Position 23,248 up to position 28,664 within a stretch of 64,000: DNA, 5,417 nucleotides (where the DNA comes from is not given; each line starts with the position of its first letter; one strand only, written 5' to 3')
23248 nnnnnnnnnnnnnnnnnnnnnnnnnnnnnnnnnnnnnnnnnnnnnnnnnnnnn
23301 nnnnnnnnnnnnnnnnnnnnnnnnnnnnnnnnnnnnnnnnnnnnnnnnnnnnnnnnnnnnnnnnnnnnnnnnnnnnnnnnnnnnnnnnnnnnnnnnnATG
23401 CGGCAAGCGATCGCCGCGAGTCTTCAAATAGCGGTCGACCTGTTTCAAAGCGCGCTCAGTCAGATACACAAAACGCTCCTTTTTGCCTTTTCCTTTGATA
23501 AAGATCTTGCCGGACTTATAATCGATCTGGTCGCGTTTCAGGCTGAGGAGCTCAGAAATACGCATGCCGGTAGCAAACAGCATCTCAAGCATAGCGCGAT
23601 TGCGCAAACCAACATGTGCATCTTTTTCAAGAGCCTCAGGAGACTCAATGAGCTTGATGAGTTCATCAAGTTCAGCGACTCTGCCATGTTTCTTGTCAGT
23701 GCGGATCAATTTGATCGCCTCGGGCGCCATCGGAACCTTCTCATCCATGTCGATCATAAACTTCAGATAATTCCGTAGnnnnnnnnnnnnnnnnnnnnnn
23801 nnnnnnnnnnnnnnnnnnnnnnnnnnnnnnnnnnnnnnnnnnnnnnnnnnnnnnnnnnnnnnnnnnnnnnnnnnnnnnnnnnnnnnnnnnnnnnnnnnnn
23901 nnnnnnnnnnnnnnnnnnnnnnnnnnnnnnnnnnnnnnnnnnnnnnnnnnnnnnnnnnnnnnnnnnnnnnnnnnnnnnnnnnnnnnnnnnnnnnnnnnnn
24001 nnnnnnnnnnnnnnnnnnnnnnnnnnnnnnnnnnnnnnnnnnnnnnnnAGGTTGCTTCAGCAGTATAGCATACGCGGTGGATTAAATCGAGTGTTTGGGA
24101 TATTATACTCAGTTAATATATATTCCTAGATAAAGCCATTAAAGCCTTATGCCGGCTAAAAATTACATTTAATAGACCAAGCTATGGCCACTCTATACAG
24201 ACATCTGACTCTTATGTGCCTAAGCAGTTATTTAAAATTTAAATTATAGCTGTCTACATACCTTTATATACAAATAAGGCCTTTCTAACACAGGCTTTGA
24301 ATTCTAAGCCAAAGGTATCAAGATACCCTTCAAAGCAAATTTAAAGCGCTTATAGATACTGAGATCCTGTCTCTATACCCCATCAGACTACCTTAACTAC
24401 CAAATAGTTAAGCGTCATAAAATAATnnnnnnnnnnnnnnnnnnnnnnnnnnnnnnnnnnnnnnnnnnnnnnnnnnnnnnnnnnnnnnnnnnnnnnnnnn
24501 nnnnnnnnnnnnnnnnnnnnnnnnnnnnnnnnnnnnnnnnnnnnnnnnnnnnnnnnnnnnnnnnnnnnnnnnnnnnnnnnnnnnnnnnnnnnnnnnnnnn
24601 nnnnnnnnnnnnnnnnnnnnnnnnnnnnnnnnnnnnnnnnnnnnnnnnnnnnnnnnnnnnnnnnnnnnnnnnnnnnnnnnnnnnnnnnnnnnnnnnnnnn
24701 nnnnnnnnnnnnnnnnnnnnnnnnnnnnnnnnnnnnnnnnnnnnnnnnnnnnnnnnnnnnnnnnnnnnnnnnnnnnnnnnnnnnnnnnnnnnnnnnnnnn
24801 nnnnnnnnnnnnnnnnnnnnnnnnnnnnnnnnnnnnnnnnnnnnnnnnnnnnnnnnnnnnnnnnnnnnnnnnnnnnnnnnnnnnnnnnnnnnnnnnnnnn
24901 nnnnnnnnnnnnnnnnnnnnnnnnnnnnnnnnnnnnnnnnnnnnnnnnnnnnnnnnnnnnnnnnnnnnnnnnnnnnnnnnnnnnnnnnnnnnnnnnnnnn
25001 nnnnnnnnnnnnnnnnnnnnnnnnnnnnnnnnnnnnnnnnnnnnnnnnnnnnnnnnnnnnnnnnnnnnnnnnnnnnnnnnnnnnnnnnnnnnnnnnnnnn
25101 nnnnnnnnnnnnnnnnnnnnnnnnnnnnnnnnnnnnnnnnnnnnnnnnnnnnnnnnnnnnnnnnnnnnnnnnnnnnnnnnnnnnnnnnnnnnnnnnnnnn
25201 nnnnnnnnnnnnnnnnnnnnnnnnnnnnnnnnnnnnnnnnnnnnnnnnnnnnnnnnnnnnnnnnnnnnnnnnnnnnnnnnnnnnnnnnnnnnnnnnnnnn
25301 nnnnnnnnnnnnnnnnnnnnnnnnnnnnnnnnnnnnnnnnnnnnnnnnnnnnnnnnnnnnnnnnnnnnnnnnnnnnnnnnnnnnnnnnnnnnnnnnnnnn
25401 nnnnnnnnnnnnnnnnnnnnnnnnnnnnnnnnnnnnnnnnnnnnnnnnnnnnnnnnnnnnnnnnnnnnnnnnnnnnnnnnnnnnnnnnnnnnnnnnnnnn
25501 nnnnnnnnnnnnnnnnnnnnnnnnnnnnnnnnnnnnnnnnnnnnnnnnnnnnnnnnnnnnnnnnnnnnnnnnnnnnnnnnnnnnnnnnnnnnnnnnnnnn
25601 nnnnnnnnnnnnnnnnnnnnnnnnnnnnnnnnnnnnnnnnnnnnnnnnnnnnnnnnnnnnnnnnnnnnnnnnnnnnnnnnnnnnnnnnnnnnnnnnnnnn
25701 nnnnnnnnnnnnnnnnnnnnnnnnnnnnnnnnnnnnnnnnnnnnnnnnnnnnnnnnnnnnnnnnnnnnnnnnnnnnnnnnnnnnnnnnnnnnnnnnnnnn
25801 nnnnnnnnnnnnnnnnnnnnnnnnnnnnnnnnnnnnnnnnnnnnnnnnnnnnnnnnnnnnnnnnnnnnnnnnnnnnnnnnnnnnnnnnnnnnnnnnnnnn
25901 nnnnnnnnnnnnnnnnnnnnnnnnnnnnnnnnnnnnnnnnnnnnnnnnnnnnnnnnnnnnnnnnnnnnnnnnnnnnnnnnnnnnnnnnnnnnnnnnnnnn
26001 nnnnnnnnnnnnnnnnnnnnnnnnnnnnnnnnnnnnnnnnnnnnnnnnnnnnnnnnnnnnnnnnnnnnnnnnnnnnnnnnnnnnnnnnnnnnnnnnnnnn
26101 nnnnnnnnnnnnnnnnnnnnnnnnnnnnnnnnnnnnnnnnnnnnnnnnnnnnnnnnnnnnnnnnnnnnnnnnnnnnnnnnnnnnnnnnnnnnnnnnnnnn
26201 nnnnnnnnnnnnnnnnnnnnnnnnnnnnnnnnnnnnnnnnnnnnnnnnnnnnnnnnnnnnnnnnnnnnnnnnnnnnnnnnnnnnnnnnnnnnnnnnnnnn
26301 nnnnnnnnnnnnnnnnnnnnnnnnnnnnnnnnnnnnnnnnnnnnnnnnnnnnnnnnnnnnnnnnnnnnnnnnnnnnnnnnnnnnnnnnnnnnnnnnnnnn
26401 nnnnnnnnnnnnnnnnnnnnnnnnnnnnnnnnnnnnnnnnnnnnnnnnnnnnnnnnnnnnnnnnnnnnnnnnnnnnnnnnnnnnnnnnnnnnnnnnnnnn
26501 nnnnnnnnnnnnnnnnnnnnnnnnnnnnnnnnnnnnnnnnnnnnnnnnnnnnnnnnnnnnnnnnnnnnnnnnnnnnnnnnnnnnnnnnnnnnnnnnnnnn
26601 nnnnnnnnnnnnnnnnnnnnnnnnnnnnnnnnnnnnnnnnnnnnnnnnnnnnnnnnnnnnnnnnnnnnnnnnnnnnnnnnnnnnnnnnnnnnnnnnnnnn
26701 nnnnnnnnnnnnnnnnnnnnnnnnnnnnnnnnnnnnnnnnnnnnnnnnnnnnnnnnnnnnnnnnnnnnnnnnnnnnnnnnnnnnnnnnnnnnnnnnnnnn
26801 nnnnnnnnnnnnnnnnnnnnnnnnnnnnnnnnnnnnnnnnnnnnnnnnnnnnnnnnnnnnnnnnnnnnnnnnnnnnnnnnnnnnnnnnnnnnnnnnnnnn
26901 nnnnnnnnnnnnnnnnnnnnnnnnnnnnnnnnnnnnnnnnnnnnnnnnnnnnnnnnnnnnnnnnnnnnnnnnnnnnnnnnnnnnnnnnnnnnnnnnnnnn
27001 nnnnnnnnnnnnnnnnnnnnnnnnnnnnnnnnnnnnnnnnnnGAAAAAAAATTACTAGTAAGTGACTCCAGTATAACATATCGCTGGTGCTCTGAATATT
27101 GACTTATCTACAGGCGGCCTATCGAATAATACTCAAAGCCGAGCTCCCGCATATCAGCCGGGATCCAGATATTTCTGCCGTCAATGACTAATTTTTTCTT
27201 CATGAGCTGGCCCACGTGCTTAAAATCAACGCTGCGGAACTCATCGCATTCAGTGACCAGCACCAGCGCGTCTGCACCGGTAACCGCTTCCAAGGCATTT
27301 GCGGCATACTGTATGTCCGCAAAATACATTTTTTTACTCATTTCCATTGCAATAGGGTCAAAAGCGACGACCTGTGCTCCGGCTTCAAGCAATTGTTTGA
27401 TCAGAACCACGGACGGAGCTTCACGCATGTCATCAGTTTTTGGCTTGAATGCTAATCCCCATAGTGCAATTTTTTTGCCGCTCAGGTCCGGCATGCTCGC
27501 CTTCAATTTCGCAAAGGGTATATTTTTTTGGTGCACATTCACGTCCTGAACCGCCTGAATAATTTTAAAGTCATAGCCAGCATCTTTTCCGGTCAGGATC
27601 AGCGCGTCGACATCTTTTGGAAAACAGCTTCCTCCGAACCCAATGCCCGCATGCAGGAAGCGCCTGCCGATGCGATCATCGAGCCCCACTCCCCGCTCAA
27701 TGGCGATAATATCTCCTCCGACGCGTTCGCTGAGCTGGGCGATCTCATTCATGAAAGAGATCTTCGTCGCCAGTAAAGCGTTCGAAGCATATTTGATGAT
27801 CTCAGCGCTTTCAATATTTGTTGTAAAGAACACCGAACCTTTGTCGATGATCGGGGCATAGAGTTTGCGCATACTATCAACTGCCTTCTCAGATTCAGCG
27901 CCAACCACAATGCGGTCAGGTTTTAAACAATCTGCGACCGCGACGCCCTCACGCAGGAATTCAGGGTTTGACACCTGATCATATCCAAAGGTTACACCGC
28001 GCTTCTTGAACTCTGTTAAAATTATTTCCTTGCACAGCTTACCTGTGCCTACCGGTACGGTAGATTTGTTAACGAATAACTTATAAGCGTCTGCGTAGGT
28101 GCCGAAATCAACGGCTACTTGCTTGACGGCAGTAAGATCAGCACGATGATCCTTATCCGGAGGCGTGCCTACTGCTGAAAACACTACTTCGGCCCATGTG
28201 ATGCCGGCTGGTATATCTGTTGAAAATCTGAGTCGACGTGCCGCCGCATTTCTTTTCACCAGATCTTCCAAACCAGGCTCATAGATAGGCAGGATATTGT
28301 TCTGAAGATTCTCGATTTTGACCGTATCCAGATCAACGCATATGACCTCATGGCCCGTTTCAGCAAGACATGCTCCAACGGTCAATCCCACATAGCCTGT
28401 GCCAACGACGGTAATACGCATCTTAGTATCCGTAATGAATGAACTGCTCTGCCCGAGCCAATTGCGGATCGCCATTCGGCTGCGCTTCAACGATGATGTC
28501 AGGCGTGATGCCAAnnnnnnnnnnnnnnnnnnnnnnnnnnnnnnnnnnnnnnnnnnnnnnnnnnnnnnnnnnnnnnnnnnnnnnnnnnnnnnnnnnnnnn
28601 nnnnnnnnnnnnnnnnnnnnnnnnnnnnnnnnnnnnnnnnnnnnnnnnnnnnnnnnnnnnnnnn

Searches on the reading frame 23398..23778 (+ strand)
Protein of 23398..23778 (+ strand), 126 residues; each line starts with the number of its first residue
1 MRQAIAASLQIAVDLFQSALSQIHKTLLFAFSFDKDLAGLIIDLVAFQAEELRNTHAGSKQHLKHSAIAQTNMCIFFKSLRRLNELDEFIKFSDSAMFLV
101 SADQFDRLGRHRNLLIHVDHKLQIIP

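Call 61: search_protein_families(library=pfam, proteins=[window:23398-23778:+], max_evalue=0.01)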
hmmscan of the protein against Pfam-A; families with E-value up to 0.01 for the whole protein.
window:23398-23778:+ (126 aa): 1 family
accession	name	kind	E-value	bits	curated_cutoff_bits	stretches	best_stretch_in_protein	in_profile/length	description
PF04780.17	DUF629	-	0.003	16.7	23.1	1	20-91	155-225/465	Protein of unknown function (DUF629)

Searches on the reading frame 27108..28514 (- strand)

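Call 46: search_protein_families(library=pfam, proteins=[window:27108-28514:-], max_evalue=0.00001)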
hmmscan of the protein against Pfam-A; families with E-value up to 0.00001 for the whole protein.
window:27108-28514:- (468 aa): 4 families
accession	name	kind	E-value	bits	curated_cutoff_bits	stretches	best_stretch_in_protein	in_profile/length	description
PF03721.20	UDPG_MGDP_dh_N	-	2.8e-59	200.3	27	1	32-218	1-187/187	UDP-glucose/GDP-mannose dehydrogenase family, NAD binding domain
PF00984.24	UDPG_MGDP_dh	-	1.4e-33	115.3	25.4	1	235-326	1-92/94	UDP-glucose/GDP-mannose dehydrogenase family, central domain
PF03720.21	UDPG_MGDP_dh_C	-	6.7e-32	110.4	30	1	350-450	1-101/103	UDP-glucose/GDP-mannose dehydrogenase family, UDP binding domain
PF02558.23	ApbA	-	1.5e-06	28.3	22.2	0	34-89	1-54/150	Ketopantoate reductase PanE/ApbA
